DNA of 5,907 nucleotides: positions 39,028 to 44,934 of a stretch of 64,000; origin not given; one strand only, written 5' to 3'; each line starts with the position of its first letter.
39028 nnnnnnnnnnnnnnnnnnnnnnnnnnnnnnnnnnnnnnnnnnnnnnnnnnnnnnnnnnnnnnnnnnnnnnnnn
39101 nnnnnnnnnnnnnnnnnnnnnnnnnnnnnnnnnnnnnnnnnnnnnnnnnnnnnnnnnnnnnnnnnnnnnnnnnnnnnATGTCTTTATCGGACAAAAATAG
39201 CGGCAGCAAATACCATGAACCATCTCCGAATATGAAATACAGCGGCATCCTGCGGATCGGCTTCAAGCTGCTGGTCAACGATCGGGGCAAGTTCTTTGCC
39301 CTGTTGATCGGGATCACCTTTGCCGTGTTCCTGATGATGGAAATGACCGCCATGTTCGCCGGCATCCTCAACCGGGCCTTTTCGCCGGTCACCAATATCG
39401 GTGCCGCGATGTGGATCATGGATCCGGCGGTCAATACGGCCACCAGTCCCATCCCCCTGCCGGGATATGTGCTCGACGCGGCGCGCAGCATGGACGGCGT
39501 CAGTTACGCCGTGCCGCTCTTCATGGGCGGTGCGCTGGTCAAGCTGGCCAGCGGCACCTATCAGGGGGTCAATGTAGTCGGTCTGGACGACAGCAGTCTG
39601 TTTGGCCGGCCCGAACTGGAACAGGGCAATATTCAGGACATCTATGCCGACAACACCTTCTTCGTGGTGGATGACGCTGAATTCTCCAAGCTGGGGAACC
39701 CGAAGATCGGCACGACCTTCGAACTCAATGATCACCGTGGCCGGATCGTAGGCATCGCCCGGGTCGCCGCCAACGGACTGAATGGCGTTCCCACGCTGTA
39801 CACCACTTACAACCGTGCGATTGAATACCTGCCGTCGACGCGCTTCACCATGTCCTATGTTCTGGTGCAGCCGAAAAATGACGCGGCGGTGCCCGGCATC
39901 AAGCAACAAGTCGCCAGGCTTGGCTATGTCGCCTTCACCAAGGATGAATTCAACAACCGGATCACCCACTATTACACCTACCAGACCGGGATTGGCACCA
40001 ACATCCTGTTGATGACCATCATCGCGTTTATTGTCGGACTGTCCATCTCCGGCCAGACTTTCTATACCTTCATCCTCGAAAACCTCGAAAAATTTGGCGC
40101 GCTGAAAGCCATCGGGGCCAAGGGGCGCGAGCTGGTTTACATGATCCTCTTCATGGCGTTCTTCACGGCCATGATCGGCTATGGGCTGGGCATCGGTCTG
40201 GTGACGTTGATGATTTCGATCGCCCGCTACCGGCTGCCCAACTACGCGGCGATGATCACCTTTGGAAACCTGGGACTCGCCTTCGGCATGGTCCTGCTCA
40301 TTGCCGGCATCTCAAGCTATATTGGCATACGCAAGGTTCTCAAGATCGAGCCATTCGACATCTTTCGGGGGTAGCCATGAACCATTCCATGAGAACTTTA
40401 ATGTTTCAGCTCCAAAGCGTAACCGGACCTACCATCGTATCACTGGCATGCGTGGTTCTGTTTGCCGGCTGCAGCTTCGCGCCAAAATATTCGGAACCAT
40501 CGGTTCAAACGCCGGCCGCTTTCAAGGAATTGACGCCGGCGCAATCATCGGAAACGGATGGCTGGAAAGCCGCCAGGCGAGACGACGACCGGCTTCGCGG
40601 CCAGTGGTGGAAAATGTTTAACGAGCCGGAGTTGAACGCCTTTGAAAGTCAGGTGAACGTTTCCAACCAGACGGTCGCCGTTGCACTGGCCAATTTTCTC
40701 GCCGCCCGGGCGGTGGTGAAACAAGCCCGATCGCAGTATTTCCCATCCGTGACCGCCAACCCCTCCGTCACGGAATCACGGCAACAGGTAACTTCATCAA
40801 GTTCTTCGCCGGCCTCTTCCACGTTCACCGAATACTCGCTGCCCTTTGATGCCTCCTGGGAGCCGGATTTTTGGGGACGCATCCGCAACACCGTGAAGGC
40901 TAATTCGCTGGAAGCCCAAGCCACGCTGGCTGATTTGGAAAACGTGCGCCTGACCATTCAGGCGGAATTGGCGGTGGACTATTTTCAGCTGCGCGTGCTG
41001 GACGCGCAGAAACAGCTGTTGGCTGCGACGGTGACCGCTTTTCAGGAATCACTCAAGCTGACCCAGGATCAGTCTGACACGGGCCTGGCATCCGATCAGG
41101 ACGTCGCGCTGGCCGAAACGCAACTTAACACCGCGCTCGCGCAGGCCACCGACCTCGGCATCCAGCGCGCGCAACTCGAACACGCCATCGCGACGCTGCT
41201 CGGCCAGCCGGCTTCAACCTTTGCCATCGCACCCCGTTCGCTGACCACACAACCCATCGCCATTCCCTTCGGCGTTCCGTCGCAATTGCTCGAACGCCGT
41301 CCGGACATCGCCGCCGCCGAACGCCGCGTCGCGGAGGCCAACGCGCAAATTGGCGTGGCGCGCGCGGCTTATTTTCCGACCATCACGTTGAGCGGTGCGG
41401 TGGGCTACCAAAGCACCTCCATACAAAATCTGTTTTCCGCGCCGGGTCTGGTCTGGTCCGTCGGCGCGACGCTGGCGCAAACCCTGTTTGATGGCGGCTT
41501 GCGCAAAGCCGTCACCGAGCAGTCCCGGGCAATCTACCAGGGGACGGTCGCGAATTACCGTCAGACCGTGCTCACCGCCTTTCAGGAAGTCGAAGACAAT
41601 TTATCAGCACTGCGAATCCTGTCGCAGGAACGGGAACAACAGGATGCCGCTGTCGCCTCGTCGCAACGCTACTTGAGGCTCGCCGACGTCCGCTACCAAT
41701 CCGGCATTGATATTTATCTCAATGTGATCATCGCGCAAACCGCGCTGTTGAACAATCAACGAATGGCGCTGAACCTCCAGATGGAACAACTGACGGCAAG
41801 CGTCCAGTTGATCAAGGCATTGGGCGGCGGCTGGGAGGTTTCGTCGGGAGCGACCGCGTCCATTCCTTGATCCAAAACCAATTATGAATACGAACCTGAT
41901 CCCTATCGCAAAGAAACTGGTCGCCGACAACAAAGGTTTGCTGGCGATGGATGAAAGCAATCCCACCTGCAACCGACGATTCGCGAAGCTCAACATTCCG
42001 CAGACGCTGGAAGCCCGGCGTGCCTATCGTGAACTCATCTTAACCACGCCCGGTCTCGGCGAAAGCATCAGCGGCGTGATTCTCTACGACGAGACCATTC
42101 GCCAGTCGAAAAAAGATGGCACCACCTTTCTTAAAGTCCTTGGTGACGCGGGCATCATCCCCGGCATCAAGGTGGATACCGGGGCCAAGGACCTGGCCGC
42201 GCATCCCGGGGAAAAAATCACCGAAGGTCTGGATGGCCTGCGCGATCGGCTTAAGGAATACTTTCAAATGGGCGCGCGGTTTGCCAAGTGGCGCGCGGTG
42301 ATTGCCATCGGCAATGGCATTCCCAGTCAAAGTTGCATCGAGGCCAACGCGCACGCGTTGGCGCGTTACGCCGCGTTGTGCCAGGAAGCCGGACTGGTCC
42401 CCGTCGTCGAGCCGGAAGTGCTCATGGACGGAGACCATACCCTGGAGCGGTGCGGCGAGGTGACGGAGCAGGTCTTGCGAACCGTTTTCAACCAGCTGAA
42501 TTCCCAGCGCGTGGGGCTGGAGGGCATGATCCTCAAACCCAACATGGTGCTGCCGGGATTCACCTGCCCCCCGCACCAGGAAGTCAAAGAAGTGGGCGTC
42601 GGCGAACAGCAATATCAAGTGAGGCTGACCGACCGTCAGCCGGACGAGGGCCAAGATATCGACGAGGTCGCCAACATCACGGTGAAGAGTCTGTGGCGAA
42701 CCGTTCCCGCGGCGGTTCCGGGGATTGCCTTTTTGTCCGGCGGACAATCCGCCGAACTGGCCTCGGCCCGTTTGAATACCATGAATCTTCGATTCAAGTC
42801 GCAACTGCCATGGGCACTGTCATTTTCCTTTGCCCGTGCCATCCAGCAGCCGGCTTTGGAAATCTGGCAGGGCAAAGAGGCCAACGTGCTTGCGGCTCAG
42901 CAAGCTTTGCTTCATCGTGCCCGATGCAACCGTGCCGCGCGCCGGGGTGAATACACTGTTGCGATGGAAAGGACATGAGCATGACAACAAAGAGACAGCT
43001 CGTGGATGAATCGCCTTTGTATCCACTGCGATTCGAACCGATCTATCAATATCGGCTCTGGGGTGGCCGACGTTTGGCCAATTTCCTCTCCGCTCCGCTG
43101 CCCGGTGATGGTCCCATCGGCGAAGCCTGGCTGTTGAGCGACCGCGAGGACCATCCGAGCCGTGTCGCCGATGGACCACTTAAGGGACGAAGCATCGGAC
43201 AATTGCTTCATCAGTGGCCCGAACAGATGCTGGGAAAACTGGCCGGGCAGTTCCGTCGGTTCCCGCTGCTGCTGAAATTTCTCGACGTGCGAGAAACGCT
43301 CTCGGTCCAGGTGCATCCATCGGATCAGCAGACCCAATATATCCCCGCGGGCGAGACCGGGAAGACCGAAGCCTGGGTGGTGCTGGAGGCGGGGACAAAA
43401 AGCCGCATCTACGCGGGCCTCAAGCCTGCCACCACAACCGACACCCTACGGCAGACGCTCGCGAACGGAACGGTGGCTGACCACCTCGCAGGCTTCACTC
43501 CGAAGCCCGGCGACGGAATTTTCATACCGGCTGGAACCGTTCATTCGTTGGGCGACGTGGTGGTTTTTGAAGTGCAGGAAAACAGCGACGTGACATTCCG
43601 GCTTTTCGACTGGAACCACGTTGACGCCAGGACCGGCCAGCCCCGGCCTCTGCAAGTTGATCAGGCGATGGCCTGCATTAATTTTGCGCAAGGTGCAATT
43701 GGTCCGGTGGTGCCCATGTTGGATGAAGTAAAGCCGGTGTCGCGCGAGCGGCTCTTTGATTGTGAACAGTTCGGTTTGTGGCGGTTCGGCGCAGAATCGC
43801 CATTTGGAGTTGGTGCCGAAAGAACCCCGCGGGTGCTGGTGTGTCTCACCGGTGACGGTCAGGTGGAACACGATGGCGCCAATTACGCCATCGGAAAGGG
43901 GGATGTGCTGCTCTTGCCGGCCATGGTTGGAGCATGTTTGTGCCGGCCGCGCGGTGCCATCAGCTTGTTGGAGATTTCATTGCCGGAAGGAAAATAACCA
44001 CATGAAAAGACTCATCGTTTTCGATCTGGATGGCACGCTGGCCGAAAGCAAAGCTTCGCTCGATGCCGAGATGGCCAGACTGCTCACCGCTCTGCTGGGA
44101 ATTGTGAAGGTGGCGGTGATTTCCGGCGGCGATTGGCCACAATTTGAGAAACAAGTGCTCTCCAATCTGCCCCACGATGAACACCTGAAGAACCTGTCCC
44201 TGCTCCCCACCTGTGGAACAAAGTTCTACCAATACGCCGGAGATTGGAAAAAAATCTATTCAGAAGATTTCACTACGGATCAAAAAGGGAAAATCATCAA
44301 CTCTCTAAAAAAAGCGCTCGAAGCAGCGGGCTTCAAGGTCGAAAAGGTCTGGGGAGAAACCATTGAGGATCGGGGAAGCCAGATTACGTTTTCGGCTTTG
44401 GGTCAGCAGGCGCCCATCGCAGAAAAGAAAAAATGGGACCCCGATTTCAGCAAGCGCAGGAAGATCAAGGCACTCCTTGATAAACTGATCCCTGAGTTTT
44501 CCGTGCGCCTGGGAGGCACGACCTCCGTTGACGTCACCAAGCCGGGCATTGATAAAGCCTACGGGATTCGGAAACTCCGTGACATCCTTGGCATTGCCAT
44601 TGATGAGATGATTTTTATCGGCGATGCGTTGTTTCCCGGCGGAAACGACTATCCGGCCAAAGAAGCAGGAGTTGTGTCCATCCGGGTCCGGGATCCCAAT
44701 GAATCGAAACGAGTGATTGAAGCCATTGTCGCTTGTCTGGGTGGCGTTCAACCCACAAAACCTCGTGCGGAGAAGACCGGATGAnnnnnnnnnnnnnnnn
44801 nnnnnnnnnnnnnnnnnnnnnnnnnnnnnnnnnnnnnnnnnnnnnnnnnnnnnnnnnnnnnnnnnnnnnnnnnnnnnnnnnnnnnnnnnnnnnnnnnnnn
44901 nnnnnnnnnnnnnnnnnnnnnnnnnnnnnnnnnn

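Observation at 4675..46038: Orientation-locked dyad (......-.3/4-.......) exactly 22 nt upstream of a position-matched hexamer, eight times: candidate regulon promoter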

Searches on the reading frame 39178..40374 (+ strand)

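Call 10: search_protein_families(library=pfam, proteins=[window:39178-40374:+])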
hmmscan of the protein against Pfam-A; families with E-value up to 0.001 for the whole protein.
window:39178-40374:+ (398 aa): 2 families
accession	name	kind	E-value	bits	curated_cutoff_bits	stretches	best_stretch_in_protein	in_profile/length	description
PF02687.27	FtsX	-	9e-11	42.3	25.5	1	279-392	3-120/120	FtsX-like permease C-terminal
PF12704.14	MacB_PCD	-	4.6e-09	37.3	27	1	41-247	3-206/207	MacB-like periplasmic core domain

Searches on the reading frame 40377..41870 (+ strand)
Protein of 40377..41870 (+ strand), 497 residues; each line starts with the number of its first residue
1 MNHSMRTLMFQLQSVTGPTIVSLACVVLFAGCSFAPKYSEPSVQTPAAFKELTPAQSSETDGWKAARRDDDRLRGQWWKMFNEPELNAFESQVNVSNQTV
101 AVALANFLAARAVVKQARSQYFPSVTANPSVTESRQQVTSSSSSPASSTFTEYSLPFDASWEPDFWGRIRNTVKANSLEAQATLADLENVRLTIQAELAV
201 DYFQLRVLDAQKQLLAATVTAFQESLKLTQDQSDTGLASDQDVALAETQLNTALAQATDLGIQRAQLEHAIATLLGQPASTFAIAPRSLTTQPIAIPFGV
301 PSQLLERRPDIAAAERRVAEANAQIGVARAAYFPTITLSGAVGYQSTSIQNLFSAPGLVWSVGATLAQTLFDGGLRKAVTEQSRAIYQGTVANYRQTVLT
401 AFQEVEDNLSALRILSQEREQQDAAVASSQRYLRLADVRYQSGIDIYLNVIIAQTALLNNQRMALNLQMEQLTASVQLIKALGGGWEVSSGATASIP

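Call 10: search_protein_families(library=pfam, proteins=[window:40377-41870:+])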
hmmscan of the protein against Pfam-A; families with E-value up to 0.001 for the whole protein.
window:40377-41870:+ (497 aa): 1 family
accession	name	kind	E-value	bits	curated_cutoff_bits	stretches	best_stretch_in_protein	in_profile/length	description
PF02321.23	OEP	-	7.2e-44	150.3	22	2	302-483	6-187/187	Outer membrane efflux protein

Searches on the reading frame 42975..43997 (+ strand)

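Call 13: search_protein_families(library=pfam, proteins=[window:42975-43997:+])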
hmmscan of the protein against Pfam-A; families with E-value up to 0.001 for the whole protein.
window:42975-43997:+ (340 aa): 4 families
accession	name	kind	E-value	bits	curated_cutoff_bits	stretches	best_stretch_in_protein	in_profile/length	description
PF20511.4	PMI_typeI_cat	-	3.5e-12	47.1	22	1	19-122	3-109/143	Phosphomannose isomerase type I, catalytic domain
PF21621.3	MPI_cupin_dom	-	0.0002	21.7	27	0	287-319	32-64/79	Mannose-6-phosphate isomerase, cupin domain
PF02311.25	AraC_binding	-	0.00024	21.3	21.1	0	288-316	27-55/135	AraC-like ligand binding domain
PF07883.17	Cupin_2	-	0.00035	20.7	27.2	0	287-317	21-51/70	Cupin domain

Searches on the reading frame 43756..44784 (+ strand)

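Call 13: search_protein_families(library=pfam, proteins=[window:43756-44784:+])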
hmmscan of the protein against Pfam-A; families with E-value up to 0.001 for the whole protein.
window:43756-44784:+ (342 aa): 3 families
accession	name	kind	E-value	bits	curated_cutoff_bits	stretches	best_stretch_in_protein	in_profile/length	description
PF03332.19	PMM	-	1.8e-10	41.5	22.4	1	111-325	6-219/221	Eukaryotic phosphomannomutase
PF08282.18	Hydrolase_3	-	1.2e-09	38.7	20.9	1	87-291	1-212/255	haloacid dehalogenase-like hydrolase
PF00702.32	Hydrolase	-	1.8e-05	25.7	26.4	0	85-102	2-19/191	haloacid dehalogenase-like hydrolase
